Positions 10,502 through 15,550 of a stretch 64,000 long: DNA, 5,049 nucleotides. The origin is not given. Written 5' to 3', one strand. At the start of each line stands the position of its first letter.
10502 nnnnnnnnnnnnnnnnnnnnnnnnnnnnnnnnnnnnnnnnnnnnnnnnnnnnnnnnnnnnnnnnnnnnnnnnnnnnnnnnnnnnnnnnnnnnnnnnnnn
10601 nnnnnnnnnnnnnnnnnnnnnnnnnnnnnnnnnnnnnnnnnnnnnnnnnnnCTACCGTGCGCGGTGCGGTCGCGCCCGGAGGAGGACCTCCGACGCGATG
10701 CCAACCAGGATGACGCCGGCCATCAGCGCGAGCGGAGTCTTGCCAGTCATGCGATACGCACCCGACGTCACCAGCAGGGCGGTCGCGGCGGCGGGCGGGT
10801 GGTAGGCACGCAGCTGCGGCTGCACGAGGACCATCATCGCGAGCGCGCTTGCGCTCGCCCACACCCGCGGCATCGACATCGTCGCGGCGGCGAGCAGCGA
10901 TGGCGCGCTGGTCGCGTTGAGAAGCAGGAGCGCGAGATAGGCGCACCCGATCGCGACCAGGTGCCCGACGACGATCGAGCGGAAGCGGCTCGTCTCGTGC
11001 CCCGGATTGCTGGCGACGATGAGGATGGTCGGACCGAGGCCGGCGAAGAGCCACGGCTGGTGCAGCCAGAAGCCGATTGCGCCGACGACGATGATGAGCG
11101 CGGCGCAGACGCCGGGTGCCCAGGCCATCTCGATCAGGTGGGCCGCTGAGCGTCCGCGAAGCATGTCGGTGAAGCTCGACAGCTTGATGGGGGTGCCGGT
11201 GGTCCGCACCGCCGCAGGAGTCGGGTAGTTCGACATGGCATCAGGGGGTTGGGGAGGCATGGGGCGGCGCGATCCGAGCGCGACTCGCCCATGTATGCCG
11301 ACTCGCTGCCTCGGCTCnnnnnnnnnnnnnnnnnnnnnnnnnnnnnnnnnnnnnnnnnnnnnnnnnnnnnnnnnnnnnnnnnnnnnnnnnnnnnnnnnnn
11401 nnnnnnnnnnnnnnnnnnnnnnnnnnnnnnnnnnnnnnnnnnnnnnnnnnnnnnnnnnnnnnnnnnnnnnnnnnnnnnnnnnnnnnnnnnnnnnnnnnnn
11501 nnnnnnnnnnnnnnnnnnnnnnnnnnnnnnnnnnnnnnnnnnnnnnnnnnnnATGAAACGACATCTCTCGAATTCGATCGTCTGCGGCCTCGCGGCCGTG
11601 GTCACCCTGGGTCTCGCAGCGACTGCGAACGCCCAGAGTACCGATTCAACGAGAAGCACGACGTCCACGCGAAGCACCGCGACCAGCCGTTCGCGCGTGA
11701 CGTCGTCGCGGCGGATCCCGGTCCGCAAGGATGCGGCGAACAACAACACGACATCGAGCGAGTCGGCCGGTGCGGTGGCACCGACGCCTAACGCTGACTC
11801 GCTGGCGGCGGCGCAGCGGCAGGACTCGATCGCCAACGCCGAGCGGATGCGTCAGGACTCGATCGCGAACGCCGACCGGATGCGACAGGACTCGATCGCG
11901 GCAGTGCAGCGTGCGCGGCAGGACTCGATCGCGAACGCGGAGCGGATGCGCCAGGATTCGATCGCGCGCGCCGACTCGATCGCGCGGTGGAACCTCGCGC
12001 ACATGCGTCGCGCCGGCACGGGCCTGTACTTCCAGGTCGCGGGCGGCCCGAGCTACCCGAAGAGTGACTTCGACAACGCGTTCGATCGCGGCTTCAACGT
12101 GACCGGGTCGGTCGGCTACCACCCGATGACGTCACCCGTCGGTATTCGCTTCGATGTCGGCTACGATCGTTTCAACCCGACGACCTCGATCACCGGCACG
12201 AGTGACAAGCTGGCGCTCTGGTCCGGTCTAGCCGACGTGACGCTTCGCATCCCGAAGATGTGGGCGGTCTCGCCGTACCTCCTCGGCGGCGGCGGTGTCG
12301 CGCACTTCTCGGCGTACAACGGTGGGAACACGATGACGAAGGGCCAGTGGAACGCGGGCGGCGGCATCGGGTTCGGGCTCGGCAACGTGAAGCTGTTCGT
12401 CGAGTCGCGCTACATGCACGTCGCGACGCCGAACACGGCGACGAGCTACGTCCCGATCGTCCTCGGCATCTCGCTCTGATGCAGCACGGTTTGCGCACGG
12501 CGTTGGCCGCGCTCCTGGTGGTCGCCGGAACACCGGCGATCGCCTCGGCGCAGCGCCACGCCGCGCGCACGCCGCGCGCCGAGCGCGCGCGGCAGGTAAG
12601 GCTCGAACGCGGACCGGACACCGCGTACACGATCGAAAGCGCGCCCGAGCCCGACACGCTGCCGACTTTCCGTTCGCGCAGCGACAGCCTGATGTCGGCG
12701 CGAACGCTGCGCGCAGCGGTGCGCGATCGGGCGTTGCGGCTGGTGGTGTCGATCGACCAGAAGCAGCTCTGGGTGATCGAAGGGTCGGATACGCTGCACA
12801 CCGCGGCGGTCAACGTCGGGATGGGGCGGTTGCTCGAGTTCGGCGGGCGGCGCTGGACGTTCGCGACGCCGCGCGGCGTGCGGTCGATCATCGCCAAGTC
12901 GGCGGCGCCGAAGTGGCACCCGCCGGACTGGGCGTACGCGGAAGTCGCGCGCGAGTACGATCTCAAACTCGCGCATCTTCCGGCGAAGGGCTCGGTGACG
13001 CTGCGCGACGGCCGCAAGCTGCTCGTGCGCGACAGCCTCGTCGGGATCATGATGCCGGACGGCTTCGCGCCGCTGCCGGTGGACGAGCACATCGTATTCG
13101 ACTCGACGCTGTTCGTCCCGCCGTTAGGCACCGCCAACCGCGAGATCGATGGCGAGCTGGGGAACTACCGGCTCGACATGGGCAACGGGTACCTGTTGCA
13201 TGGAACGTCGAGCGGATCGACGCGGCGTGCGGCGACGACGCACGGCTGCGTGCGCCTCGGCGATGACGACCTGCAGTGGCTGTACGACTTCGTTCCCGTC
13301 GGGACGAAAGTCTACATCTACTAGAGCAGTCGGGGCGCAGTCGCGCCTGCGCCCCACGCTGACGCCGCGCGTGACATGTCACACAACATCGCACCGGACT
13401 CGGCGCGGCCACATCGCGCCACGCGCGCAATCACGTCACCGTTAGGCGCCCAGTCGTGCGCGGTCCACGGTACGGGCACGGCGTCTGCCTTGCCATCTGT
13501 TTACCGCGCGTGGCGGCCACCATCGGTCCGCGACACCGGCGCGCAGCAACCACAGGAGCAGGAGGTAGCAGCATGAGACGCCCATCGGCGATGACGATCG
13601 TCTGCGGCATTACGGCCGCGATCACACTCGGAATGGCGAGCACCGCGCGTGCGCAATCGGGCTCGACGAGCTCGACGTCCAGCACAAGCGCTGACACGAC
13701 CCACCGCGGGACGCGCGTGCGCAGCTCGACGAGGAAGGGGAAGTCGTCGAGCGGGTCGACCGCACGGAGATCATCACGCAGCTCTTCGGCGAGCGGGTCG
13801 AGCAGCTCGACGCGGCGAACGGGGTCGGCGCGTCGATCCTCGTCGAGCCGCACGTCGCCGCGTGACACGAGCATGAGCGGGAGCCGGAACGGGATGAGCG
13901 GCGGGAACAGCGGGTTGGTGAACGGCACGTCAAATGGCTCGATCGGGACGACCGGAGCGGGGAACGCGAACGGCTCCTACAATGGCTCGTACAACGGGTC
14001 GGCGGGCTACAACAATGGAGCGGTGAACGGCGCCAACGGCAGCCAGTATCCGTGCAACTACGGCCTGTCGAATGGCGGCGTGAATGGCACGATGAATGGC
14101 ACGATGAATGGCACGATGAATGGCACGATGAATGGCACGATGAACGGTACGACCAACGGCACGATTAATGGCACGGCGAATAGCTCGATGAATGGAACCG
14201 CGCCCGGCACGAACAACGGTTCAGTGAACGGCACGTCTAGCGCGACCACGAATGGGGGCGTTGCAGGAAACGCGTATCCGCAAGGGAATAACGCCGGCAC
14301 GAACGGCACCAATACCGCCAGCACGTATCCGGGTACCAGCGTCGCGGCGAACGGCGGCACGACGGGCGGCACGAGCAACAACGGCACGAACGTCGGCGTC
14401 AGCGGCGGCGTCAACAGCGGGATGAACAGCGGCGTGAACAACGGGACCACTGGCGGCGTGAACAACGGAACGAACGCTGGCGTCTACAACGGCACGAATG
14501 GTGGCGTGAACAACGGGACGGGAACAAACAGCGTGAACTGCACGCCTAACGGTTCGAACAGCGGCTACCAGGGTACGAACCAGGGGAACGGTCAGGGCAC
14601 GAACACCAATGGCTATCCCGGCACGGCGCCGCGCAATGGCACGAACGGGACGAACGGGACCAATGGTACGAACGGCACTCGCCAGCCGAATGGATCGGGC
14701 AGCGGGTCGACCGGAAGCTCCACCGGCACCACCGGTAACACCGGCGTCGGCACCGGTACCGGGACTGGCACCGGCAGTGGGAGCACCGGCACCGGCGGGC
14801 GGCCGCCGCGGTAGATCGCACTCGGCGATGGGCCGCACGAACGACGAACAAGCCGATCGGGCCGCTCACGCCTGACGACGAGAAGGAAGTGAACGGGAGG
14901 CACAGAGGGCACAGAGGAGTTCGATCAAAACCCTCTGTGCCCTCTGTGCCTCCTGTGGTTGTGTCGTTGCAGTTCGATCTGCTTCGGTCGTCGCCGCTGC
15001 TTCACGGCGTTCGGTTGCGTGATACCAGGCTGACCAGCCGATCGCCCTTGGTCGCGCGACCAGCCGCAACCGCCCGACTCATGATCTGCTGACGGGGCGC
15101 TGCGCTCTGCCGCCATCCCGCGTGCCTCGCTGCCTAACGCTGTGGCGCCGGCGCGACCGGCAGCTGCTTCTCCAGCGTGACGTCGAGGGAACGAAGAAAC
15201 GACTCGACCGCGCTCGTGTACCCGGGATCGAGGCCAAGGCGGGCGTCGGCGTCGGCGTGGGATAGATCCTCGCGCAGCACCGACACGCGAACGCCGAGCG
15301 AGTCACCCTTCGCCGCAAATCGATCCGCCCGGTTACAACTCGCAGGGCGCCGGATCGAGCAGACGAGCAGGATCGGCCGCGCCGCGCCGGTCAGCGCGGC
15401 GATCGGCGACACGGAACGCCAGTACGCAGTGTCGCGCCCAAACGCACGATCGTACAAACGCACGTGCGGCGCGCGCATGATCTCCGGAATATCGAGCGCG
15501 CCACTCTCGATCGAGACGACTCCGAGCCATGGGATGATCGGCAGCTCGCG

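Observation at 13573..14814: Secreted Asn-Gly-Thr repeat protein carrying dozens of N-x-S/T sequons in a GC-rich genome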

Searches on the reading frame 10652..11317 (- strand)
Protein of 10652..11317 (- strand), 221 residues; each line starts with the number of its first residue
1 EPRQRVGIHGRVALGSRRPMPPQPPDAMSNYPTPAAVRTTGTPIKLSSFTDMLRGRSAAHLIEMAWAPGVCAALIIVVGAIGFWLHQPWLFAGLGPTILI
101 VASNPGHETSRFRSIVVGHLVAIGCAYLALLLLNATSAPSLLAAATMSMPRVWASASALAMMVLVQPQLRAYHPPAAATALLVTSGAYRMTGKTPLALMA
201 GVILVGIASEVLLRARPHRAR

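Call 42: search_protein_families(library=pfam, proteins=[window:10652-11317:-], max_evalue=0.00001)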
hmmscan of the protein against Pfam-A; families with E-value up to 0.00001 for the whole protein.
window:10652-11317:- (221 aa): 1 family
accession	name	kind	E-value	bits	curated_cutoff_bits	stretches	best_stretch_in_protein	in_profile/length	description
PF04982.19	TM_HPP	-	2.1e-12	47.3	27.2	1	59-208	4-144/157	HPP, transmembrane region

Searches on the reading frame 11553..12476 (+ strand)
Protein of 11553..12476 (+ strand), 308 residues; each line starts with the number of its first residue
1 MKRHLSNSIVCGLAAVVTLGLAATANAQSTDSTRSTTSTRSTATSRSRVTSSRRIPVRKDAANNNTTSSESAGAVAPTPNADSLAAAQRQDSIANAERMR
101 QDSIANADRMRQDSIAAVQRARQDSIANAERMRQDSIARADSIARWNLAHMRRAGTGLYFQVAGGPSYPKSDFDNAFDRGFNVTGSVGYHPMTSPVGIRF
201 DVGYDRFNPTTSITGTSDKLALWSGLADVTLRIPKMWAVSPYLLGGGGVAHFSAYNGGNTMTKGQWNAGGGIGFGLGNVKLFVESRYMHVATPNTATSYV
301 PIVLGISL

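Call 6: search_protein_families(library=pfam, proteins=[window:11553-12476:+], max_evalue=0.1)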
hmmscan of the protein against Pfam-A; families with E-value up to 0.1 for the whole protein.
window:11553-12476:+ (308 aa): 2 families
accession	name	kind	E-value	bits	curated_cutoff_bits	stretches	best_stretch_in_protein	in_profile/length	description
PF13505.12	OMP_b-brl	-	2.4e-05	25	28.7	1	157-292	19-155/175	Outer membrane protein beta-barrel domain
PF21827.1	New_glue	-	0.036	14.2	31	1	13-83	8-67/94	New glue protein family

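Call 73: search_protein_families(library=ncbifam, proteins=[window:11553-12476:+], max_evalue=0.01)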
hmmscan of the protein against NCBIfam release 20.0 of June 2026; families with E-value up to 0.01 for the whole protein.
window:11553-12476:+ (308 aa): 0 families

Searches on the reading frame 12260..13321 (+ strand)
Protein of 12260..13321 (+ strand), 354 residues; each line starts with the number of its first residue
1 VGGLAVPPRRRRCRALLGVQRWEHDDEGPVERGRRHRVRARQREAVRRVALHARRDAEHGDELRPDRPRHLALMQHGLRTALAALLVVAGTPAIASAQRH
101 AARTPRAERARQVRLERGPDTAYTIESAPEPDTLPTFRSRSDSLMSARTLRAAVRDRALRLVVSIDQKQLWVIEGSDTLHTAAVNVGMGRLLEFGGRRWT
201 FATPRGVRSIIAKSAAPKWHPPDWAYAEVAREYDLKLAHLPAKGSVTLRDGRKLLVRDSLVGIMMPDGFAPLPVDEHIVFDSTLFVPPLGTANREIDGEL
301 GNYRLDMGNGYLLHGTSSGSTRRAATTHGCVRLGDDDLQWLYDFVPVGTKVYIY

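Call 6: search_protein_families(library=pfam, proteins=[window:12260-13321:+], max_evalue=0.1)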
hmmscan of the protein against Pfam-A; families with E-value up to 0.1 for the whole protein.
window:12260-13321:+ (354 aa): 1 family
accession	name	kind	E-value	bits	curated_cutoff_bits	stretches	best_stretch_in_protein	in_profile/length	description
PF03734.19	YkuD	-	6.4e-20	72.6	23.4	1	160-353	3-146/146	L,D-transpeptidase catalytic domain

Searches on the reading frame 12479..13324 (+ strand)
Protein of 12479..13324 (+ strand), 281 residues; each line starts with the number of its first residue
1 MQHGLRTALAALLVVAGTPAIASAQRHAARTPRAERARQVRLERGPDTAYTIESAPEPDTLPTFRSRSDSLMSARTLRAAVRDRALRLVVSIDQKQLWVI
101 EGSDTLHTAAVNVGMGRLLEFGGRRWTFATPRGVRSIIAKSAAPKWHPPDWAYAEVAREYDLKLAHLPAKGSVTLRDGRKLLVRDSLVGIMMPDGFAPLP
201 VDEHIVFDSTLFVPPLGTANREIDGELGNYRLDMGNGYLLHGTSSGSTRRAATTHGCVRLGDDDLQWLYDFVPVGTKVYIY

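Call 13: find_related_loci(query=window:12479-13321:+, collection=genome_contigs, flank=10000)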
Query seq(281 aa) (281 aa) in genome_contigs; peptide patterns used: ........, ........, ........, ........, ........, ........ (x = any residue, [..] = any of these).
61 stretches matched a pattern; 7 encode a relative of the query (tblastn E <= 1e-3); 7 distinct loci.
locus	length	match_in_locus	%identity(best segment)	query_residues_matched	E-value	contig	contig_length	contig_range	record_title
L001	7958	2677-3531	79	1-281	3e-154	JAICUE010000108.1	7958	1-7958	MAG: Gemmatimonadaceae bacterium isolate GZL_ISSM_2_bin.59 k141_1374256_length_7958_cov_14.8434, whole genome shotgun se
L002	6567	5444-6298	80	1-281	2e-154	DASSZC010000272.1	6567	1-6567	MAG TPA_asm: Gemmatimonadaceae bacterium isolate SMAG_U697 k141_288715, whole genome shotgun sequence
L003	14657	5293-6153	78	1-281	1e-144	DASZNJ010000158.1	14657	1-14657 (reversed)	MAG TPA_asm: Gemmatimonadaceae bacterium isolate SMAG_U5915 k141_176650, whole genome shotgun sequence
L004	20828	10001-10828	74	1-281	1e-138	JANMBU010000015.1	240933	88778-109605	MAG: Gemmatimonadaceae bacterium isolate OTE_1_metabat_259 OTE_1_k141_2803986, whole genome shotgun sequence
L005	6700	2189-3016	73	1-281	1e-136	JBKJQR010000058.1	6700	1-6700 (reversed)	MAG: Gemmatimonadaceae bacterium isolate ant_bin.504 k117_1142599, whole genome shotgun sequence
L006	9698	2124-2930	74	6-281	4e-135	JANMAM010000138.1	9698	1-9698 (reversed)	MAG: Gemmatimonadaceae bacterium isolate OTE_1_metabat_92_sub OTE_1_k141_2489302, whole genome shotgun sequence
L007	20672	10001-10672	59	58-281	6e-84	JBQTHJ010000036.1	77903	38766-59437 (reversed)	MAG: Gemmatimonadaceae bacterium isolate SAR11 c_000000099983, whole genome shotgun sequence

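Call 57: find_encoding_contigs(protein=window:12479-13324:+, flank=10000, max_places=6)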
Protein window:12479-13324:+ (281 aa): no gene with exactly this product is on record in the collection.

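Call 58: find_homologous_proteins(query=window:12479-13321:+, max_evalue=1e-60)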
Query window:12479-13321:+ (281 aa): 827 proteins with E <= 1e-60 among 5764 candidates; the best 120 are listed.
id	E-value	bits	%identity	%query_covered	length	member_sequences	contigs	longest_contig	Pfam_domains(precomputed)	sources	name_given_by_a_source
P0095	6.8e-162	555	87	100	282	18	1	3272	PF03734.20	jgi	jgi:hypothetical protein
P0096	1.3e-150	518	81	100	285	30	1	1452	PF03734.20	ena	-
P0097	4.3e-150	517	81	100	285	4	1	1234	PF03734.20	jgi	jgi:hypothetical protein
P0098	5.1e-150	516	79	100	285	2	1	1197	PF03734.20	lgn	-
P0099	1.7e-149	515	81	100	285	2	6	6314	PF03734.20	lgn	-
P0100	2.3e-149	514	80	100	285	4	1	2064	PF03734.20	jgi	-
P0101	9.4e-148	509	81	100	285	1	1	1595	PF03734.20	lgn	-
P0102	3.1e-146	504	78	100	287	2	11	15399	PF03734.20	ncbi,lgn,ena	-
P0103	1.4e-132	459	74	100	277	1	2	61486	PF03734.20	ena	-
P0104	1.0e-131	456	74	94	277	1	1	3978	PF03734.20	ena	-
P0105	2.5e-131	455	73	100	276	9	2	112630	PF03734.20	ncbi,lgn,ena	-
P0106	7.5e-130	450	74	98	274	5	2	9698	PF03734.20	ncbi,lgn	-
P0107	2.7e-129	448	74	94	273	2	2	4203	PF03734.20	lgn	-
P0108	8.5e-115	401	74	80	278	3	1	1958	PF03734.20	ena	-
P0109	5.3e-114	398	71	88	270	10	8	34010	PF03734.20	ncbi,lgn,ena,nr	ncbi:MAG: L,D-transpeptidase [Gemmatimonadaceae bacterium]|nr:L,D-transpeptidase [Gemmatimonadaceae 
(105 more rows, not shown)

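Call 59: find_encoding_contigs(protein=P0095, flank=5000, max_places=6)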
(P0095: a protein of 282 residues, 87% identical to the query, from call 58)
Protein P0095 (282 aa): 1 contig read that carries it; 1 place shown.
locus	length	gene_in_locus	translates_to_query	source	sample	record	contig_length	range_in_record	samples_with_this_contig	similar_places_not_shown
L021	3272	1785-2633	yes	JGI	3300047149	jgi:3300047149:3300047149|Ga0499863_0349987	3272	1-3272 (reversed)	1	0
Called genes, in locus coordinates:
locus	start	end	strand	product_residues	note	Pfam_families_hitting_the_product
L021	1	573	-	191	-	?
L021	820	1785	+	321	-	-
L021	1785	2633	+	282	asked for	PF03734:YkuD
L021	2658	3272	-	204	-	?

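Call 60: find_encoding_contigs(protein=P0099, flank=5000, max_places=6)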
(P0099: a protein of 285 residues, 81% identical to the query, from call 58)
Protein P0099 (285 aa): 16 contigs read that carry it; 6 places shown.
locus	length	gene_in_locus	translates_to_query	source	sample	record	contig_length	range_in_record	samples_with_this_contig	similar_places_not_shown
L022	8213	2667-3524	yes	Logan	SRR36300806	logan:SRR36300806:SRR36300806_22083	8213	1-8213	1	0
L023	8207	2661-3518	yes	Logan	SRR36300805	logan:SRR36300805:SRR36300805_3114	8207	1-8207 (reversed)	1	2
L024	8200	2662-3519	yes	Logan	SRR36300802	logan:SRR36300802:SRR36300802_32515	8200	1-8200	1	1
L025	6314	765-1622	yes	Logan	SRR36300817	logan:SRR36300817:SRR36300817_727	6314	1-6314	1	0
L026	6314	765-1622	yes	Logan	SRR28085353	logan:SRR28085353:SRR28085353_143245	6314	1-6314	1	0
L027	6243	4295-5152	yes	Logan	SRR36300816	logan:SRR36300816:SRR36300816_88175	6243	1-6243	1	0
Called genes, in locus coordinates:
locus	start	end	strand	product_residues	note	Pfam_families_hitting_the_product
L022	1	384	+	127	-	?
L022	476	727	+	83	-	-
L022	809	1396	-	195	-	PF04982:TM_HPP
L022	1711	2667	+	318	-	PF13505:OMP_b-brl (weak)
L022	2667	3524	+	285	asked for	PF03734:YkuD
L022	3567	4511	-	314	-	PF20434:BD-FAE, PF07859:Abhydrolase_3, PF00135:COesterase (weak)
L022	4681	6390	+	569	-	PF04616:Glyco_hydro_43, PF00754:F5_F8_type_C, PF22633:F5_F8_type_C_2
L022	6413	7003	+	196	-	-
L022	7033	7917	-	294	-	PF00722:Glyco_hydro_16, PF26113:GH16_XgeA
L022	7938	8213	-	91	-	?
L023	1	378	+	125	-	?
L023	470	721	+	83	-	-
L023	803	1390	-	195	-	PF04982:TM_HPP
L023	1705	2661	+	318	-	PF13505:OMP_b-brl (weak)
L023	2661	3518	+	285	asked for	PF03734:YkuD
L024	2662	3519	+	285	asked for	PF03734:YkuD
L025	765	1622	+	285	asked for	PF03734:YkuD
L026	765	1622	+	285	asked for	PF03734:YkuD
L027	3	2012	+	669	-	?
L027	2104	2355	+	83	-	-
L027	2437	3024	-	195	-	PF04982:TM_HPP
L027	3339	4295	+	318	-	PF13505:OMP_b-brl (weak)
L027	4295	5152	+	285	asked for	PF03734:YkuD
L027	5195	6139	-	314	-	PF20434:BD-FAE, PF07859:Abhydrolase_3, PF00135:COesterase (weak)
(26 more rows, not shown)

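Call 73: search_protein_families(library=ncbifam, proteins=[window:12479-13321:+], max_evalue=0.01)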
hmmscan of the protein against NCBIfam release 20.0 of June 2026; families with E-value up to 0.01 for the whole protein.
window:12479-13321:+ (281 aa): 5 families
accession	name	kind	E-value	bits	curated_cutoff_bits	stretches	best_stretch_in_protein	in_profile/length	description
NF007563.0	PRK10190.1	equivalog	2.9e-09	36.5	517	1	224-280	174-230/310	L,D-transpeptidase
NF007612.0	PRK10260.1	equivalog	6.6e-09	35.2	583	1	224-279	177-232/306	L,D-transpeptidase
NF047955.1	TransPepLdtE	equivalog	5.8e-06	25.7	480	1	227-280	176-232/322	L,D-transpeptidase LdtE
NF004786.0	PRK06132.1-3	equivalog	0.0016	17.3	329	0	79-141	23-74/418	hypothetical protein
NF040925.1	LD_carbox_ElsL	exception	0.006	16.4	270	0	239-280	117-158/164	cell wall-recycling L,D-carboxypeptidase ElsL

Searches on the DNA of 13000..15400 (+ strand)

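Call 63: search_rna_families(source=window, start=13000, end=15400, threshold=evalue, max_evalue=1)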
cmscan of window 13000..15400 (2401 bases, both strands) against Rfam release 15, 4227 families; matches with E-value up to 1: 11.
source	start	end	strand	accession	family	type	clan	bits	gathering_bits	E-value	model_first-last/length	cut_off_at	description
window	14893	14956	+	RF03703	mir-3622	Gene; miRNA;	-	36.5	78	0.00021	1-84/84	no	mir-3622 microRNA precursor family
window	14896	14953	+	RF03792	MIR6462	Gene; miRNA;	-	31.3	96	0.0058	1-119/119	no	MIR6462 microRNA precursor family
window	14896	14954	+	RF04083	MIR528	Gene; miRNA;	-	27.6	62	0.0082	1-89/89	no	MIR528 microRNA precursor family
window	14894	14955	+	RF03457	MIR173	Gene; miRNA;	-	27.4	70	0.0095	1-102/102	no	MIR173 microRNA precursor family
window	14895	14953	-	RF03778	mir-483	Gene; miRNA;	-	26.4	60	0.051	1-75/75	no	mir-483 microRNA precursor family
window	14897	14952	+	RF03300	mir-3617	Gene; miRNA;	-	25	107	0.048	1-79/79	no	mir-3617 microRNA precursor family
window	14890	14961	+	RF00772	mir-328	Gene; miRNA;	-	24.2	70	0.38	1-75/75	no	mir-328 microRNA precursor family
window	14893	14956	+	RF03329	mir-4743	Gene; miRNA;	-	21.9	72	0.19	21-79/101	no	mir-4743 microRNA precursor family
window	14887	14964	+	RF04173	MIR847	Gene; miRNA;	-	20.7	184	0.26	1-164/164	no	MIR847 microRNA precursor family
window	14895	14953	-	RF04083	MIR528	Gene; miRNA;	-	20.6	62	0.53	1-89/89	no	MIR528 microRNA precursor family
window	13334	13415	-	RF00877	mir-592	Gene; miRNA;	-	19.7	67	0.81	1-88/88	no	mir-592 microRNA precursor family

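Call 71: search_dna_similar(query=window:13325-15133:+, collection=plasmids, mode=distant, max_rows=8)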
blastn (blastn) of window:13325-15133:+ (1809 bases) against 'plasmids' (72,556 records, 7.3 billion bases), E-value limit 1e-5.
Records with a match: 3; places in all: 5; records where one place covers at least 80% of the query: 0.
Best place of each record, by identity: 80-90% 1; 60-80% 2.
By first word of the organism name: Embleya 1; Nonomuraea 1; Kineococcus 1.
By predicted mobility (MOB-suite, as given by PLSDB): non-mobilizable 3.
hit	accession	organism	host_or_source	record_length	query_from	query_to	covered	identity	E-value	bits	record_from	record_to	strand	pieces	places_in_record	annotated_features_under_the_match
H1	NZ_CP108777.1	Embleya sp. NBC_00896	-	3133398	1386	1485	6%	76.0%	2e-7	67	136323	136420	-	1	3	none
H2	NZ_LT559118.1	Nonomuraea gerenzanensis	-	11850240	1396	1472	4%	79.2%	2e-6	63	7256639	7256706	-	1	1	none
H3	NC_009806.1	Kineococcus radiotolerans SRS30216 = ATCC BAA-149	-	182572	1415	1473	3%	83.1%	6e-6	61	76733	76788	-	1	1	none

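Call 72: search_dna_similar(query=window:13325-15133:+, collection=phages, mode=distant, max_rows=8)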
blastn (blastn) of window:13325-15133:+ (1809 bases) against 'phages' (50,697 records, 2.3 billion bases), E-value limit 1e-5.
No match.
